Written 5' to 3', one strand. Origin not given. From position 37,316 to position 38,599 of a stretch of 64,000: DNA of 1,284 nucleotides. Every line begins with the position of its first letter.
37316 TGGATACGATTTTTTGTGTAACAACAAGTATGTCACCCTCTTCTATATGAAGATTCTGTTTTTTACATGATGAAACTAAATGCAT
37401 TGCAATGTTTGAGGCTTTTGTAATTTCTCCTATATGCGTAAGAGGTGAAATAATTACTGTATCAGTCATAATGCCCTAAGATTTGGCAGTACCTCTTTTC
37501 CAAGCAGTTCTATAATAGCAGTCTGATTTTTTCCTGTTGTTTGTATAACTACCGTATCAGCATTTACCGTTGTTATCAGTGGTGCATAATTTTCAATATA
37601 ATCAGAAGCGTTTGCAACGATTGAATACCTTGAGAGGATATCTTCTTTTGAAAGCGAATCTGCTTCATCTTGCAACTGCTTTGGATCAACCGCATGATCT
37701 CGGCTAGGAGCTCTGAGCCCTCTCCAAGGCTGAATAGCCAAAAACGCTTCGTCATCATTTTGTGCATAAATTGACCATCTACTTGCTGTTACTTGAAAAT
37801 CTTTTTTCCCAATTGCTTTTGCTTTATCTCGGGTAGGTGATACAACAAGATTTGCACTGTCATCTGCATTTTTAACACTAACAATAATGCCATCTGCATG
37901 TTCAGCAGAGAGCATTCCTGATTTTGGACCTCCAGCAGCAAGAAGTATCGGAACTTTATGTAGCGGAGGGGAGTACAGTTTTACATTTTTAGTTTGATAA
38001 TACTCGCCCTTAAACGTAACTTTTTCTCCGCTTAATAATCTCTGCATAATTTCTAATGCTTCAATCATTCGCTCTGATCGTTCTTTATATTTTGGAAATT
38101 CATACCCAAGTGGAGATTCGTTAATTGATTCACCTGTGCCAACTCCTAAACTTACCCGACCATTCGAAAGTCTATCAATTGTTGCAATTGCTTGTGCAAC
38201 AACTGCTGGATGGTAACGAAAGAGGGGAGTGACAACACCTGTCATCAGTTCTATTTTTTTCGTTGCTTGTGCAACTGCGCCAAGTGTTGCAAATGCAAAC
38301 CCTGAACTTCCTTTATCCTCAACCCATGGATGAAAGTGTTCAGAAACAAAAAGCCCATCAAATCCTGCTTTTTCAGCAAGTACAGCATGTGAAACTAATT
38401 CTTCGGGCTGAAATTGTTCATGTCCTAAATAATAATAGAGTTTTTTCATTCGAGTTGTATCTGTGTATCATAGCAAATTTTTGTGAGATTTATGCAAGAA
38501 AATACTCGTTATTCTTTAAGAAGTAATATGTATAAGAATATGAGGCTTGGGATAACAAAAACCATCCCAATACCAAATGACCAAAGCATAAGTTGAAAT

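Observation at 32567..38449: Complete cofactor-F420 utilisation module (cofE-cofD-cofC, Fgd-like dehydrogenase, LLM oxidoreductase, Ddn-family reductase) in a low-GC small-genome-type bacterium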

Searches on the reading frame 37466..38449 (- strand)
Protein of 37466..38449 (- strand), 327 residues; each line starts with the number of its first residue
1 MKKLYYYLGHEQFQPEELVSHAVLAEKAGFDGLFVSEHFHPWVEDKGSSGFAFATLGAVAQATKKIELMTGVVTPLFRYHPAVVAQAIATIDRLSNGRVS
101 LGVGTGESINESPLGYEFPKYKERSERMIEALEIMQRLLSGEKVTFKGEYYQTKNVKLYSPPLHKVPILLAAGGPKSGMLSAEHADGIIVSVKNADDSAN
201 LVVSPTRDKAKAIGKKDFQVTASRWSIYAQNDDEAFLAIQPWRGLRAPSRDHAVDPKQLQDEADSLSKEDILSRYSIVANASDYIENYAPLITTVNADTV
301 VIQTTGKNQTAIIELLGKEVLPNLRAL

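Call 3: search_protein_families(library=ncbifam, proteins=[window:37466-38449:-], max_evalue=0.01)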
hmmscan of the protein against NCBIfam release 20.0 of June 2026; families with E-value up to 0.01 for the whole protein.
window:37466-38449:- (327 aa): 33 families (the best 25 are shown)
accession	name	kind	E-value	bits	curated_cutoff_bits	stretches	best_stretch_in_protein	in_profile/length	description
TIGR03557.1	F420_G6P_family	subfamily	2.3e-67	227.4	210.4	1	6-325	3-315/316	TIGR03557 family F420-dependent LLM class oxidoreductase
TIGR04465.1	ArgArg_F420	equivalog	9.3e-63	212.4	470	1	7-325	51-364/364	F420-dependent hydroxymycolic acid dehydrogenase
TIGR03885.1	flavin_revert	hypoth_equivalog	1.1e-60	205.6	398.7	1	6-324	3-315/315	TIGR03885 family FMN-dependent LLM class oxidoreductase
TIGR03554.1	F420_G6P_DH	equivalog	3.8e-60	203.6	420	1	3-325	3-331/331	glucose-6-phosphate dehydrogenase (coenzyme-F420)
TIGR03560.1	F420_Rv1855c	subfamily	3.8e-39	134.8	231.4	1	14-222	11-224/227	TIGR03560 family F420-dependent LLM class oxidoreductase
TIGR03619.1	F420_Rv2161c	subfamily_domain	8.2e-36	123.8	166.9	1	21-225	3-217/247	TIGR03619 family F420-dependent LLM class oxidoreductase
NF002619.0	PRK02271.1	equivalog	4e-34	118.4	276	1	15-224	13-211/329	5,10-methylenetetrahydromethanopterin reductase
TIGR03555.1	F420_mer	equivalog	2.4e-31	109.3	348.7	1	15-227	11-211/325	5,10-methylenetetrahydromethanopterin reductase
TIGR03621.1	F420_MSMEG_2516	subfamily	1.1e-28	100.2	213.15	1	15-200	13-183/295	TIGR03621 family F420-dependent LLM class oxidoreductase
TIGR03857.1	F420_MSMEG_2249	hypoth_equivalog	3.8e-24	85.5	218.4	1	6-216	4-202/329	TIGR03857 family LLM class F420-dependent oxidoreductase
TIGR03564.1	F420_MSMEG_4879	subfamily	3.7e-22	79.2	234.25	1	19-227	2-199/265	TIGR03564 family F420-dependent LLM class oxidoreductase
TIGR03571.1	lucif_BA3436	subfamily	4.1e-21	75.5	303.9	1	17-202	32-218/304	TIGR03571 family LLM class oxidoreductase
TIGR04021.1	LLM_DMSO2_sfnG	equivalog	5.3e-21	75.4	382.95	1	16-235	28-245/350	dimethylsulfone monooxygenase SfnG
TIGR04024.1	F420_NP1902A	hypoth_equivalog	6.7e-21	74.4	345.4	1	12-195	11-183/330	TIGR04024 family LLM class F420-dependent oxidoreductase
TIGR04020.1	seco_metab_LLM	subfamily_domain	1.1e-20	74.1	244.45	1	17-181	20-180/341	MupA/Atu3671 family FMN-dependent luciferase-like monooxygenase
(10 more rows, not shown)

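Call 4: search_protein_families(library=pfam, proteins=[window:37466-38449:-], max_evalue=0.01)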
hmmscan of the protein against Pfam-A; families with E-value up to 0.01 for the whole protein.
window:37466-38449:- (327 aa): 1 family
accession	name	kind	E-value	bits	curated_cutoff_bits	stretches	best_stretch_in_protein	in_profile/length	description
PF00296.26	Bac_luciferase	-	1.8e-53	182.4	27.9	1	9-246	16-249/314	Luciferase-like monooxygenase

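Call 20: find_homologous_proteins(query=window:37466-38449:-, max_evalue=1e-20)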
Query window:37466-38449:- (327 aa): 4677 proteins with E <= 1e-20 among 8000 candidates; the best 120 are listed.
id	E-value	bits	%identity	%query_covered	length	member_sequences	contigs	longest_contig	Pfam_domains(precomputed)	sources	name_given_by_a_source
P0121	1.9e-212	722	100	100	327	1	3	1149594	PF00296.27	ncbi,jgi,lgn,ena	jgi:G6PDH family F420-dependent oxidoreductase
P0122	4.1e-156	537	72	100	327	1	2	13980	PF00296.27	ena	-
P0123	5.8e-155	533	73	100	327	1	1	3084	PF00296.27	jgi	jgi:coenzyme F420-dependent glucose-6-phosphate dehydrogenase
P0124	6.6e-155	533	72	100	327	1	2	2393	PF00296.27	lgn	-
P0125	7.9e-152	523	70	100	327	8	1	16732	PF00296.27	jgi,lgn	-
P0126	5.6e-151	520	70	100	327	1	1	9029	PF00296.27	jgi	jgi:coenzyme F420-dependent glucose-6-phosphate dehydrogenase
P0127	2.5e-150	518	71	100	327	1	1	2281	PF00296.27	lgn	-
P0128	1.1e-149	516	69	100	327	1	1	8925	PF00296.27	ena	-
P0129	8.5e-149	513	69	100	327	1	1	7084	PF00296.27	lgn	-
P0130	1.3e-148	512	69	100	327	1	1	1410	PF00296.27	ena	-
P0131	2.2e-145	502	67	100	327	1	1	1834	PF00296.27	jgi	jgi:coenzyme F420-dependent glucose-6-phosphate dehydrogenase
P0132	7.0e-145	500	66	99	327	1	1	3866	PF00296.27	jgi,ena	-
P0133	1.0e-144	499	67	100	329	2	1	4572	PF00296.27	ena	-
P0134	6.7e-144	497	66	100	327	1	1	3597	PF00296.27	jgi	jgi:coenzyme F420-dependent glucose-6-phosphate dehydrogenase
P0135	1.0e-143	496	66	100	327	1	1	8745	PF00296.27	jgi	jgi:coenzyme F420-dependent glucose-6-phosphate dehydrogenase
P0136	3.3e-143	494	68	100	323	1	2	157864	PF00296.27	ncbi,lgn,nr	ncbi:MAG TPA: TIGR03557 family F420-dependent LLM class oxidoreductase [Candidatus Saccharimonadales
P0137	6.4e-142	490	66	100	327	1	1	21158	PF00296.27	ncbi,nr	ncbi:MAG TPA: TIGR03557 family F420-dependent LLM class oxidoreductase [Candidatus Sulfotelmatobacte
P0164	1.4e-132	460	62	100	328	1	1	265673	PF00296.27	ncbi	-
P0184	3.3e-129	448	62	99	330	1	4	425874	PF00296.27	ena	-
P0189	4.3e-129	448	61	100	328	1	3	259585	PF00296.27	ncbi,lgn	-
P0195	7.3e-129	447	62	99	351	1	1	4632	PF00296.27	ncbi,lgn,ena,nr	ncbi:TIGR03557 family F420-dependent LLM class oxidoreductase [Patescibacteria group bacterium]|nr:T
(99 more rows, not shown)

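Call 21: find_encoding_contigs(protein=P0136, flank=10000, max_places=2)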
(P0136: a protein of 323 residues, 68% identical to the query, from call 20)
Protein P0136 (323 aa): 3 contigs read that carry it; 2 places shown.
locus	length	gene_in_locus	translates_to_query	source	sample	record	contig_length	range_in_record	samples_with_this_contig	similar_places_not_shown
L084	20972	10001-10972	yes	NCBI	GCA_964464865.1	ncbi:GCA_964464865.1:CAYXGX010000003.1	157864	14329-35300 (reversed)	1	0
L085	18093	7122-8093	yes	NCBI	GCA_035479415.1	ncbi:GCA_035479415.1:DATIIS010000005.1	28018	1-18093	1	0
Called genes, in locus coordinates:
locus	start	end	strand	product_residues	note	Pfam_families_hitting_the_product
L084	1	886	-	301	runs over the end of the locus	-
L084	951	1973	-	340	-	PF01018:GTP1_OBG, PF02421:FeoB_N, PF01926:MMR_HSR1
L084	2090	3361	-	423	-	PF01546:Peptidase_M20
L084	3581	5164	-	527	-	PF06609:TRI12 (weak), PF07690:MFS_1, PF00083:Sugar_tr (weak)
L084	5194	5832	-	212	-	PF25919:BSH_CusB (faint), PF25917:BSH_RND (weak), PF25973:BSH_CzcB (faint), PF25984:BSH_YknX (weak), PF25997:BSH_YhbJ (faint), PF25990:Beta-barrel_YknX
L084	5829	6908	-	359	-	PF25917:BSH_RND, PF26002:Beta-barrel_AprE (weak), PF25967:RND-MFP_C (weak), PF25989:YknX_C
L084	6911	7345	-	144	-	PF22381:Staph_reg_Sar_Rot (weak), PF12802:MarR_2, PF01047:MarR, PF13463:HTH_27 (weak)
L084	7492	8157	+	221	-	PF01694:Rhomboid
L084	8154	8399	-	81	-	PF14242:DUF4342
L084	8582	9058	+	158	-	PF03640:Lipoprotein_15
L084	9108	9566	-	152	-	PF00578:AhpC-TSA, PF08534:Redoxin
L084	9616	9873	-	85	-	-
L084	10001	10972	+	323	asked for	PF00296:Bac_luciferase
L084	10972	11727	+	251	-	PF01996:F420_ligase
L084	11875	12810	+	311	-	PF01933:CofD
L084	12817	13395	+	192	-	PF01983:CofC, PF12804:NTP_transf_3, PF02348:CTP_transf_3 (weak)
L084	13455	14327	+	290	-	PF00296:Bac_luciferase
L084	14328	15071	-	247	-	-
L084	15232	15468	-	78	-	-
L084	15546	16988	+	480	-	PF00989:PAS, PF08448:PAS_4 (faint), PF13188:PAS_8 (weak), PF13426:PAS_9, PF00512:HisKA, PF02518:HATPase_c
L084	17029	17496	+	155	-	PF00072:Response_reg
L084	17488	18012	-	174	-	-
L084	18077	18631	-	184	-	PF08922:DUF1905, PF13376:OmdA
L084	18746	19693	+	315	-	PF04185:Phosphoesterase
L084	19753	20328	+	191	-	PF01872:RibD_C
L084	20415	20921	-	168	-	PF06414:Zeta_toxin (weak), PF13238:AAA_18 (weak), PF13671:AAA_33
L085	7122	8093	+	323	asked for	PF00296:Bac_luciferase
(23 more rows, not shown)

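Call 22: find_encoding_contigs(protein=P0122, flank=10000, max_places=2)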
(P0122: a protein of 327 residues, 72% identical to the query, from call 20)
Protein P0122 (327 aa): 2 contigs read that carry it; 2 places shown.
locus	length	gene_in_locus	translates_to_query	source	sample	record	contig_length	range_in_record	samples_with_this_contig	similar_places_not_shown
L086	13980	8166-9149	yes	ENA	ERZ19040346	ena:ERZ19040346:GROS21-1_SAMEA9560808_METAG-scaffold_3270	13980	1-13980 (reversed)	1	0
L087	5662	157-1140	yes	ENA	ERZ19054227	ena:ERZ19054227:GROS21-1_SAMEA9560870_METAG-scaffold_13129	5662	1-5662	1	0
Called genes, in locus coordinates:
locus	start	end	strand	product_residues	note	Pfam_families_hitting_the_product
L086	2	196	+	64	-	?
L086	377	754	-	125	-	-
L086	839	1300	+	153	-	PF01638:HxlR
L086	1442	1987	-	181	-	-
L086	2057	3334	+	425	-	PF01702:TGT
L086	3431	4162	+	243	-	PF00625:Guanylate_kin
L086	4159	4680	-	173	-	PF00293:NUDIX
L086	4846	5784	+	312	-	PF08240:ADH_N, PF00107:ADH_zinc_N, PF13602:ADH_zinc_N_2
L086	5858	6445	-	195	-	PF01872:RibD_C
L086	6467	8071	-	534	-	PF00989:PAS (faint), PF13426:PAS_9 (faint), PF08448:PAS_4 (weak), PF08447:PAS_3, PF00512:HisKA, PF02518:HATPase_c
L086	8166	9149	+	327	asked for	PF00296:Bac_luciferase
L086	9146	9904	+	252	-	PF01996:F420_ligase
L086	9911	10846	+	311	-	PF01933:CofD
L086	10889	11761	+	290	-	PF00296:Bac_luciferase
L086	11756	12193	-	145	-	-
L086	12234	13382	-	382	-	PF25019:LRR_R13L1-DRL21 (faint), PF23598:LRR_14, PF00560:LRR_1 (faint), PF23598:LRR_14, PF12799:LRR_4 (weak), PF13855:LRR_8, PF12799:LRR_4 (weak)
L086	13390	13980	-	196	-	?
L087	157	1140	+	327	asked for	PF00296:Bac_luciferase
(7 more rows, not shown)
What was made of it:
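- RibD_C-domain proteins lie near the module in L084 and L086 (calls 21, 22).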

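Call 23: find_encoding_contigs(protein=P0164, flank=10000, max_places=2)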
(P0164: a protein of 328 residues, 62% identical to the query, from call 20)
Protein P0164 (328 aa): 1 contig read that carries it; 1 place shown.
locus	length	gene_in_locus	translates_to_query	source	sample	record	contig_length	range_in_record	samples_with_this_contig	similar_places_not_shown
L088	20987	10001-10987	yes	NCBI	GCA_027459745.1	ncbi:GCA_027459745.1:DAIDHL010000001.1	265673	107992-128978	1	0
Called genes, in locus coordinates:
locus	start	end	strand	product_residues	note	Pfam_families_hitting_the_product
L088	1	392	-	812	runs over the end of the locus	-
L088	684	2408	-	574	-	-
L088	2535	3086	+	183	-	PF00561:Abhydrolase_1 (faint), PF06821:Ser_hydrolase, PF12697:Abhydrolase_6 (faint)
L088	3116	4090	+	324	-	PF01966:HD (faint)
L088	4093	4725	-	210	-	-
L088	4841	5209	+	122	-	PF03551:PadR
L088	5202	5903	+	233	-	-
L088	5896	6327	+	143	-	-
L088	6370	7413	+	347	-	PF07224:Chlorophyllase (weak), PF02129:Peptidase_S15, PF20434:BD-FAE (weak), PF00561:Abhydrolase_1, PF12146:Hydrolase_4, PF12697:Abhydrolase_6, PF00326:Peptidase_S9, PF07859:Abhydrolase_3, +4 more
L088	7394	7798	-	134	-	-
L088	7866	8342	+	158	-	PF01863:YgjP-like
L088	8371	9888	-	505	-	PF14010:PEPcase_2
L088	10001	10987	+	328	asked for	PF00296:Bac_luciferase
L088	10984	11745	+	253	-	PF01996:F420_ligase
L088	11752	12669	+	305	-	PF01933:CofD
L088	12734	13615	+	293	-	PF00296:Bac_luciferase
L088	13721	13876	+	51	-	-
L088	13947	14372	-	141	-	PF00293:NUDIX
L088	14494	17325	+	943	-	PF00133:tRNA-synt_1, PF09334:tRNA-synt_1g, PF08264:Anticodon_1, PF19302:DUF5915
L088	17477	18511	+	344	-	PF01098:FTSW_RODA_SPOVE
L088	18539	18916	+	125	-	PF00829:Ribosomal_L21p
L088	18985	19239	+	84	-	PF01016:Ribosomal_L27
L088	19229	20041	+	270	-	PF02195:ParB_N, PF17762:HTH_ParB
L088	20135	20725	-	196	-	PF10502:Peptidase_S26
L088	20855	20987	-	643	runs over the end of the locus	PF06439:3keto-disac_hyd (weak), PF13529:Peptidase_C39_2 (weak)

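Call 34: search_solved_structures(query=window:37466-38449:-, max_evalue=1e-10, show_alignments=3)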
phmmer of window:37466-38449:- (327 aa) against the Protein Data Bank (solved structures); distinct sequences matched with E-value up to 1e-10: 16.
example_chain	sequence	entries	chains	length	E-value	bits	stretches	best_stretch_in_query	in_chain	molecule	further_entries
5lxe_A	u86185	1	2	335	1e-53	185.7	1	4-327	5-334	F420-dependent glucose-6-phosphate dehydrogenase 1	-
9fp4_A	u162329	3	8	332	1.5e-53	185.1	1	7-282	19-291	F420-dependent hydroxymycolic acid dehydrogenase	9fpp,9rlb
3b4y_A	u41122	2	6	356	6.2e-53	183.1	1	3-327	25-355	PROBABLE F420-DEPENDENT GLUCOSE-6-PHOSPHATE DEHYDROGENASE FGD1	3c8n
9hav_A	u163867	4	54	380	3.1e-51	177.5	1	3-325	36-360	Luciferase family protein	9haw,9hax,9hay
1rhc_A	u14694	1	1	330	5.1e-50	173.5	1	4-286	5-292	F420-dependent alcohol dehydrogenase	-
8qpm_A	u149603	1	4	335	7.9e-27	97.4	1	21-325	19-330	5,10-methylenetetrahydromethanopterin reductase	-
8qq8_A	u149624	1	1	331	8.4e-27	97.3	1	21-325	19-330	5,10-methylenetetrahydromethanopterin reductase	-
8qpl_A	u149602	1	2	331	9.7e-27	97.1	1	21-325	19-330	5,10-methylenetetrahydromethanopterin reductase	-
1f07_A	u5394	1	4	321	1.1e-21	80.4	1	16-235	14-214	COENZYME F420-DEPENDENT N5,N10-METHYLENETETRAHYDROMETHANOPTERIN REDUCTASE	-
1ezw_A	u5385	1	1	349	1.3e-18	70.4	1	22-325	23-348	COENZYME F420-DEPENDENT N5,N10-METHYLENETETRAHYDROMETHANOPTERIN REDUCTASE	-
1z69_A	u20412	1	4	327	1.4e-18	70.3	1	20-233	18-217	Coenzyme F420-dependent N(5),N(10)-methylenetetrahydromethanopterin reductase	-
3rao_A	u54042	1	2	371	3.5e-17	65.7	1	22-262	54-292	Putative Luciferase-like Monooxygenase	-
7bip_A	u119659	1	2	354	3.7e-13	52.5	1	16-219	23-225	Luciferase-like monooxygenase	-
7jv3_A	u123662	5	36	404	5.2e-13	52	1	58-188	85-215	Alkanesulfonate monooxygenase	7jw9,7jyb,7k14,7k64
2i7g_A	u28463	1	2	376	2.7e-11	46.3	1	16-180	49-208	Monooxygenase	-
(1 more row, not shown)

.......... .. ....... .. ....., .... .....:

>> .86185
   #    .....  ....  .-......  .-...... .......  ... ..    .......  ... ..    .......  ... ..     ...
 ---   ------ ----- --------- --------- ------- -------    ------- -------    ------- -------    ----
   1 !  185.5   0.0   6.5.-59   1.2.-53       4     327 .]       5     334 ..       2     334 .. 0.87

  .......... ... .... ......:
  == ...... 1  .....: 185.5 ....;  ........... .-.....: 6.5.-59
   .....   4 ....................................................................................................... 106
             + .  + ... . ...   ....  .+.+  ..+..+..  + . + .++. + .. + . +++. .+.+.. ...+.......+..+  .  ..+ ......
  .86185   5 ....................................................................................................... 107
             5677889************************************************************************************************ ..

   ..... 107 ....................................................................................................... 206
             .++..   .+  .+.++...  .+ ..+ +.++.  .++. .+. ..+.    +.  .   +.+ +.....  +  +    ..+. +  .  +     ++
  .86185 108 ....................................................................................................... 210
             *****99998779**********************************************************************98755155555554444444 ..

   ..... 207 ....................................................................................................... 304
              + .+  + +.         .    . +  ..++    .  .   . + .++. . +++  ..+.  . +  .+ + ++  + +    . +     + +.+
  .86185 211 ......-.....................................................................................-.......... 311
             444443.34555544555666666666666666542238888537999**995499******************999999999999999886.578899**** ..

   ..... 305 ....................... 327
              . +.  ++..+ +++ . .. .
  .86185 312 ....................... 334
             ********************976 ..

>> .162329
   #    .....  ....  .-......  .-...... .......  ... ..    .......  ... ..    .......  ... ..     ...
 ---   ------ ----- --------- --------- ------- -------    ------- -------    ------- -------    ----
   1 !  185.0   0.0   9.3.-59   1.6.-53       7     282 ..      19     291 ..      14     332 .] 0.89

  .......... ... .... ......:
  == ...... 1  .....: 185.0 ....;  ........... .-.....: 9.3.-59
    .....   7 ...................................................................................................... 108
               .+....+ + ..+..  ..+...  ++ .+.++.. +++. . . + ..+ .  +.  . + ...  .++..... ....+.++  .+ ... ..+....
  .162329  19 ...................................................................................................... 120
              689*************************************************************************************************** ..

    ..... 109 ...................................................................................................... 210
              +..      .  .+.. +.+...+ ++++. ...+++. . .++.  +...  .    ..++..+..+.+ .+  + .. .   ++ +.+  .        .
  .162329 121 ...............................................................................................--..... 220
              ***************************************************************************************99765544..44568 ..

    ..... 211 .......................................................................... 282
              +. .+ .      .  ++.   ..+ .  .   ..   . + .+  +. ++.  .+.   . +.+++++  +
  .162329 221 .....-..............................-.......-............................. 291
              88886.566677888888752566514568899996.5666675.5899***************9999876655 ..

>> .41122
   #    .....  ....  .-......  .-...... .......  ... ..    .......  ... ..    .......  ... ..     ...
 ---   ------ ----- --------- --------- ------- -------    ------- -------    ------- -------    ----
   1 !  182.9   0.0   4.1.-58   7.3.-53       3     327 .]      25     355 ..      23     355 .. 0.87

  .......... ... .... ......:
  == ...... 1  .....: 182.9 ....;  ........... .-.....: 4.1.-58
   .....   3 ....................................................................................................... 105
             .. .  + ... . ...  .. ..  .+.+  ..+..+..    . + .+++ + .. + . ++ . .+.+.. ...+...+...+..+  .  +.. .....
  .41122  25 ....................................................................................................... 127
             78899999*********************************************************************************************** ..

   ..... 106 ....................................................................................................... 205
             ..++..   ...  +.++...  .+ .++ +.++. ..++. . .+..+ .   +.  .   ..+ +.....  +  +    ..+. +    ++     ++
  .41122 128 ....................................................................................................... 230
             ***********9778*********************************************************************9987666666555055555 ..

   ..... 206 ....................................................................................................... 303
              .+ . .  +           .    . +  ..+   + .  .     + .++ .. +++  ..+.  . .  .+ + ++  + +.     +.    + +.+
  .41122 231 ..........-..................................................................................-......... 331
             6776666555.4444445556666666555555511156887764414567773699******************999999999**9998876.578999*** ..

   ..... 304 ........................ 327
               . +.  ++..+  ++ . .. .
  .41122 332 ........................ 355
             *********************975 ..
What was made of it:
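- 37466..38449 (-): LLM1: a TIGR03557-family ('F420_G6P_family') luciferase-like F420-dependent dehydrogenase. It is probably the F420-reducing enzyme, with a phosphorylated sugar as the likely substrate. PDB hits to Fgd1, fHMAD and Adf all score about 1e-50 to 1e-54 (call 34).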

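Call 57: find_encoding_contigs(protein=P0184, flank=10000, max_places=1)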
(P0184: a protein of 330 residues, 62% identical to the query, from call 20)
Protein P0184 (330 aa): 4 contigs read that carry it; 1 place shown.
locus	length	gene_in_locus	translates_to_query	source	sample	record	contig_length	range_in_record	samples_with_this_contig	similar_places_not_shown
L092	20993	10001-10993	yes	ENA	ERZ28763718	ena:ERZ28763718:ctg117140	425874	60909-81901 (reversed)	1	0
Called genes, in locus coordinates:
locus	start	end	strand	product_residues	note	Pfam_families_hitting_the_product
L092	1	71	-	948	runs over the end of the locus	PF13510:Fer2_4, PF00890:FAD_binding_2 (weak), PF03486:HI0933_like (faint), PF07992:Pyr_redox_2, PF12831:FAD_oxidored, PF17806:SO_alpha_A3, PF01571:GCV_T, PF08669:GCV_T_C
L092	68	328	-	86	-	PF04267:SoxD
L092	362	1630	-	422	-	PF01266:DAO, PF01946:Thi4 (weak)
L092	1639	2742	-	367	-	PF00067:p450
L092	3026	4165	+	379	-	PF00465:Fe-ADH, PF13685:Fe-ADH_2, PF25137:ADH_Fe_C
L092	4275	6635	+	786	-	-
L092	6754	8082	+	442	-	PF01266:DAO, PF01494:FAD_binding_3 (faint), PF07992:Pyr_redox_2 (faint), PF04820:Trp_halogenase (weak)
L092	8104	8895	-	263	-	PF00072:Response_reg, PF08448:PAS_4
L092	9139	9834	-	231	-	PF00230:MIP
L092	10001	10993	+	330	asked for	PF00296:Bac_luciferase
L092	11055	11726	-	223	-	-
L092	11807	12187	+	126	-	PF01925:TauE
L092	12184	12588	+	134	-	PF01925:TauE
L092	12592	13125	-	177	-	PF04307:YdjM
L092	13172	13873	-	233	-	PF24481:CT398_CC, PF02591:Zn_ribbon_9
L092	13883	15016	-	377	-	PF01784:DUF34_NIF3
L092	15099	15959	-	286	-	PF03976:PPK2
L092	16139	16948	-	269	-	PF09818:ABC_ATPase (faint), PF00005:ABC_tran, PF02463:SMC_N (faint), PF13304:AAA_21 (weak)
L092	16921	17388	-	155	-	PF01475:FUR, PF12840:HTH_20 (weak)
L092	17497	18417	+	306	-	PF01297:ZnuA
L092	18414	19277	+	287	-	PF00950:ABC-3, PF01032:FecCD (faint)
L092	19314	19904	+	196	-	PF00413:Peptidase_M10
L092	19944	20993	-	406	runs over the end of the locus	PF08668:HDOD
